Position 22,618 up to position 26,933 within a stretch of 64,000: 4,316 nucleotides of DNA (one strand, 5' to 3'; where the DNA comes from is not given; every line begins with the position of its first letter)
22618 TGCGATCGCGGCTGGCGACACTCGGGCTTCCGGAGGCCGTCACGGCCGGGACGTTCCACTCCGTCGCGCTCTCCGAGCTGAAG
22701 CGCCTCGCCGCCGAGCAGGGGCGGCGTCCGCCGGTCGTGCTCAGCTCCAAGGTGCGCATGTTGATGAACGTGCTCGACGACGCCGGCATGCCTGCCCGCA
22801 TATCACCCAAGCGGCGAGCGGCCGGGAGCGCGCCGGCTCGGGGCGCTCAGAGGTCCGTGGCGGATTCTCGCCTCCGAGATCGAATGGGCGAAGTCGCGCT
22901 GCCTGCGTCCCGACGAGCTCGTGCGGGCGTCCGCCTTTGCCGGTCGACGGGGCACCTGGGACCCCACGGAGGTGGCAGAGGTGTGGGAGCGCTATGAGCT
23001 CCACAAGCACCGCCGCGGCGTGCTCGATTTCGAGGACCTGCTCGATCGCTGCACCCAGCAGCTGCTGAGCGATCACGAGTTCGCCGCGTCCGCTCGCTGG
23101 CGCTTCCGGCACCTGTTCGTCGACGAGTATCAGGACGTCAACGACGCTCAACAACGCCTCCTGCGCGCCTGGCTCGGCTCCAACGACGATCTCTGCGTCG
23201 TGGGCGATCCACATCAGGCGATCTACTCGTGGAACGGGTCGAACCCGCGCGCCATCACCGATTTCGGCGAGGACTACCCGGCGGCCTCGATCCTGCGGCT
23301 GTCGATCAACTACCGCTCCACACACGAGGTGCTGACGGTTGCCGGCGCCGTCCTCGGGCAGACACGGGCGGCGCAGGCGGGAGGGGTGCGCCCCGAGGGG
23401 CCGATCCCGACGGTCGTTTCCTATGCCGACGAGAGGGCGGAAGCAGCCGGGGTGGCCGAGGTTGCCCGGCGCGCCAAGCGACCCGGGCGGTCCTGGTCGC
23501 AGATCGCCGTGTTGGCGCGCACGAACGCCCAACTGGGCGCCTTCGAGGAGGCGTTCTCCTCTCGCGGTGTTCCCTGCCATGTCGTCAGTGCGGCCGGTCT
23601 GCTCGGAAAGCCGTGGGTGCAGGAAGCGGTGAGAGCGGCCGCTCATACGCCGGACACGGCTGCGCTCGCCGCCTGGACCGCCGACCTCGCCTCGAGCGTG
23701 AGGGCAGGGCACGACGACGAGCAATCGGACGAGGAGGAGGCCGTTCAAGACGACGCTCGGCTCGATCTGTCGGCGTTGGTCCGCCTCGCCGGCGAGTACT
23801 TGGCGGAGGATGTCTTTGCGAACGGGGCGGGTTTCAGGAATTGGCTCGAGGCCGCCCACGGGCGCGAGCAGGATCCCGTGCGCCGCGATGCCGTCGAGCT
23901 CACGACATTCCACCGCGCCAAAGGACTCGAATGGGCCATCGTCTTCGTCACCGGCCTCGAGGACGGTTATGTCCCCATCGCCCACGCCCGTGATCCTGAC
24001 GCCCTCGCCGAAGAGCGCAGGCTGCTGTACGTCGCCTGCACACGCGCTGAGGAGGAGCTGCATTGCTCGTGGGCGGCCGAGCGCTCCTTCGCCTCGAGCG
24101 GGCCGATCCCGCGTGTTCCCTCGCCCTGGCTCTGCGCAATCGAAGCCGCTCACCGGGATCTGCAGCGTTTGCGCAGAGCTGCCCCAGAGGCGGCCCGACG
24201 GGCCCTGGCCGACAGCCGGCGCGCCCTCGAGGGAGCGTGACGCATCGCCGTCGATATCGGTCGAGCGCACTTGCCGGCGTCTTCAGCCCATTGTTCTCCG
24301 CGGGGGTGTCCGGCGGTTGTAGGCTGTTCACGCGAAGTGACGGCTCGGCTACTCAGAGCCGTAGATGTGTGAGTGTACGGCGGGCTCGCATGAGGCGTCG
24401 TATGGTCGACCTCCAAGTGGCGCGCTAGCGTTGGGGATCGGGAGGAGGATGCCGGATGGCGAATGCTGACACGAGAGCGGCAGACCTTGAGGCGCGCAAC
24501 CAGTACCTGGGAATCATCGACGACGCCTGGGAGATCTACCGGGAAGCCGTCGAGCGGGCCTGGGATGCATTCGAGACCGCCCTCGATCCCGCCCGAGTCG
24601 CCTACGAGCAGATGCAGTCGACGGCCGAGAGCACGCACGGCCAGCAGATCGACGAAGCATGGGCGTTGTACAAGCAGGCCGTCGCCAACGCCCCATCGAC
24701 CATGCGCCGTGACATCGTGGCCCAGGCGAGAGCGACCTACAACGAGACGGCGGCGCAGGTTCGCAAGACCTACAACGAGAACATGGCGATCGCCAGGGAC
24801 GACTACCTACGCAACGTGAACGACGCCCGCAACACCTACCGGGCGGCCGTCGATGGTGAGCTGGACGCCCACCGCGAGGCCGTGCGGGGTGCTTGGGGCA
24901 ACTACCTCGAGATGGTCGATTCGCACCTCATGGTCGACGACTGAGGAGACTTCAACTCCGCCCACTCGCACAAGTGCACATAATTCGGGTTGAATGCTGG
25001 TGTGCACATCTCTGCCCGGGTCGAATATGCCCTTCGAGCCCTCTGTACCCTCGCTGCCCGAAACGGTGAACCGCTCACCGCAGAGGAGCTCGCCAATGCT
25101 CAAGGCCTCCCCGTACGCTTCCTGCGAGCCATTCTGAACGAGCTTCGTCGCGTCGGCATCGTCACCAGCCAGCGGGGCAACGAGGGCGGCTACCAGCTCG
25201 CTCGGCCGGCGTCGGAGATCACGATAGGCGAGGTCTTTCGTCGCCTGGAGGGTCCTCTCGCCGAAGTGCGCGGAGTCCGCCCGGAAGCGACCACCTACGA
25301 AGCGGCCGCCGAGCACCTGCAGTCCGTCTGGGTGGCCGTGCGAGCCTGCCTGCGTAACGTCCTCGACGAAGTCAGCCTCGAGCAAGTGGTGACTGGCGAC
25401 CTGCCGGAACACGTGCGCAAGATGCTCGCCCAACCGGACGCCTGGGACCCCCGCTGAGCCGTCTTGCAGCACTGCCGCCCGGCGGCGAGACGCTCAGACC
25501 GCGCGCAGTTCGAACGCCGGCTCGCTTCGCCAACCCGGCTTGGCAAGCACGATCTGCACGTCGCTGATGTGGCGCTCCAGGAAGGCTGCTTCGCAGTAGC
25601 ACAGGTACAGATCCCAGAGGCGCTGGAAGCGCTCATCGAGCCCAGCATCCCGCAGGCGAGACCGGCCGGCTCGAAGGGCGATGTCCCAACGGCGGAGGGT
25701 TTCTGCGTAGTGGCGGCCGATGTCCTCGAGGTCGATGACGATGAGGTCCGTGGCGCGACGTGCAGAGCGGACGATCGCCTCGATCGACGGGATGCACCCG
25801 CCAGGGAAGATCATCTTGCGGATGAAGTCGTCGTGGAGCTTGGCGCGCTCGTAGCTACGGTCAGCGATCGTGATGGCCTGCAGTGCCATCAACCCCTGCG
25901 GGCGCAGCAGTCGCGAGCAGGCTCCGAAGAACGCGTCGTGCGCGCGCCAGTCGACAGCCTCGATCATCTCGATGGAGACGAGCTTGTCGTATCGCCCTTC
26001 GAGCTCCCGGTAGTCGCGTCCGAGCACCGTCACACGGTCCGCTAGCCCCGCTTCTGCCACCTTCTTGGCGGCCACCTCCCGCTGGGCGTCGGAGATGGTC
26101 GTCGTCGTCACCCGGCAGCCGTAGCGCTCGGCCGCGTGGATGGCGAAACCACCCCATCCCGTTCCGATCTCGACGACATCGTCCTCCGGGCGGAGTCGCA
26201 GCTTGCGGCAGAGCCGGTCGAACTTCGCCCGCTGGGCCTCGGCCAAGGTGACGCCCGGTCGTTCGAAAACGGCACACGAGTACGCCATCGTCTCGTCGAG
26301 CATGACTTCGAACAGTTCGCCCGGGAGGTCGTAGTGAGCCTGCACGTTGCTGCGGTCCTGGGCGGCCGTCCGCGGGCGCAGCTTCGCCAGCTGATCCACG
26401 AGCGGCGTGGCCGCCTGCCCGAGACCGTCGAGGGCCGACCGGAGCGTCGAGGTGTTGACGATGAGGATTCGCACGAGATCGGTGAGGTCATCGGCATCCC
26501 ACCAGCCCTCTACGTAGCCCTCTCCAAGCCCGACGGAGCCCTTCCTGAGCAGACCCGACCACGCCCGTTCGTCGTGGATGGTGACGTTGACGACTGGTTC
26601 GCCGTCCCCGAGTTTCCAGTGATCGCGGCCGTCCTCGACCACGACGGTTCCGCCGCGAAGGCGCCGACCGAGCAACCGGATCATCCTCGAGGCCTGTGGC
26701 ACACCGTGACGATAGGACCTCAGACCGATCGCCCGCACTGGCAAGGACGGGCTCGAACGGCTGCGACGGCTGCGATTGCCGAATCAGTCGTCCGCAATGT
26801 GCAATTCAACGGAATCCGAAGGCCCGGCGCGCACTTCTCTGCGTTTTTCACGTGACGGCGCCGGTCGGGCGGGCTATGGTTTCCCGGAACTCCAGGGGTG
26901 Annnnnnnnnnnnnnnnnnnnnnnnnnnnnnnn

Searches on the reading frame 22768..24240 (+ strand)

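Call 81: search_protein_families(library=pfam, proteins=[window:22768-24240:+], max_evalue=0.0001)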
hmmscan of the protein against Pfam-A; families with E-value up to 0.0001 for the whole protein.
window:22768-24240:+ (490 aa): 4 families
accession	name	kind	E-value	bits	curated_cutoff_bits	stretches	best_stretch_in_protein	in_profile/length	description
PF13361.12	UvrD_C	-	2.2e-31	110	25.6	2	356-437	264-349/350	UvrD-like helicase C-terminal domain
PF00580.27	UvrD-helicase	-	2.9e-28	99.8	23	1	36-171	140-271/271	UvrD/REP helicase N-terminal domain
PF13538.12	UvrD_C_2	-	6.1e-10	39.3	27.4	1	378-431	4-49/52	UvrD-like helicase C-terminal domain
PF13245.12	AAA_19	-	9.4e-08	32.8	25.1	1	109-154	87-132/134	AAA domain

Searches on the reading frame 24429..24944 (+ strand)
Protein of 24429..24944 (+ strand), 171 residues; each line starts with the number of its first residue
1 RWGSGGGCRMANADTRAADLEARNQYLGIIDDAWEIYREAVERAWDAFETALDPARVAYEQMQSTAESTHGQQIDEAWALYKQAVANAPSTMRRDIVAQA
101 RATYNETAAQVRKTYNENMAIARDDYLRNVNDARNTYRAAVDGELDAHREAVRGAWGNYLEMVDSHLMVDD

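Call 81: search_protein_families(library=pfam, proteins=[window:24429-24944:+], max_evalue=0.0001)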
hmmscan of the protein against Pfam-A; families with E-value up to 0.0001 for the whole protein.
window:24429-24944:+ (171 aa): 1 family
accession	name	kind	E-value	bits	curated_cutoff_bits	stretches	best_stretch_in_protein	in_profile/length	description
PF22224.1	AbpA-like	-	5.8e-06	26.7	27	1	49-142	41-135/172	Amylase-binding protein AbpA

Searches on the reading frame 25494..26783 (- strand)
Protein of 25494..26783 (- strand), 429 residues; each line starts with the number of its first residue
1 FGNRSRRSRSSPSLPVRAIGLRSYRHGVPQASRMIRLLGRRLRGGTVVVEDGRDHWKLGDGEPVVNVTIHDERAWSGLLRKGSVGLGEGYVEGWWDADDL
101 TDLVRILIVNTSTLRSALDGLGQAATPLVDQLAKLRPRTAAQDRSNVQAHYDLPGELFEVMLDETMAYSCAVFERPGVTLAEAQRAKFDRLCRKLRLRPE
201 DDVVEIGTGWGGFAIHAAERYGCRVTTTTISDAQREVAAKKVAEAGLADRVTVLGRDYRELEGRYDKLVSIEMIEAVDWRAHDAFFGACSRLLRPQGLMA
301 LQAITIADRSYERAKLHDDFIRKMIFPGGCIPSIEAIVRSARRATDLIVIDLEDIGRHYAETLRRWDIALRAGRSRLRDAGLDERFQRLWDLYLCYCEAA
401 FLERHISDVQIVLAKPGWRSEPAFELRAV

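Call 21: search_protein_families(library=pfam, proteins=[window:25494-26783:-], max_evalue=0.001)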
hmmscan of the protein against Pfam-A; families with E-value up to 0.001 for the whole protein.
window:25494-26783:- (429 aa): 5 families
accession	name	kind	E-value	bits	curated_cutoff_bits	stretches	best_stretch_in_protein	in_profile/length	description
PF02353.26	CMAS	-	6.9e-82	275.3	27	1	141-410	4-272/273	Mycolic acid cyclopropane synthetase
PF13649.12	Methyltransf_25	-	1.9e-12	48.1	27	1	203-297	1-97/97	Methyltransferase domain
PF13489.12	Methyltransf_23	-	6.8e-09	36.1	27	1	191-313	12-128/164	Methyltransferase domain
PF08241.18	Methyltransf_11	-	9.3e-09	36.3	21.2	1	204-300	1-94/95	Methyltransferase domain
PF08242.18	Methyltransf_12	-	4.4e-08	34.2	30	1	204-298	1-97/98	Methyltransferase domain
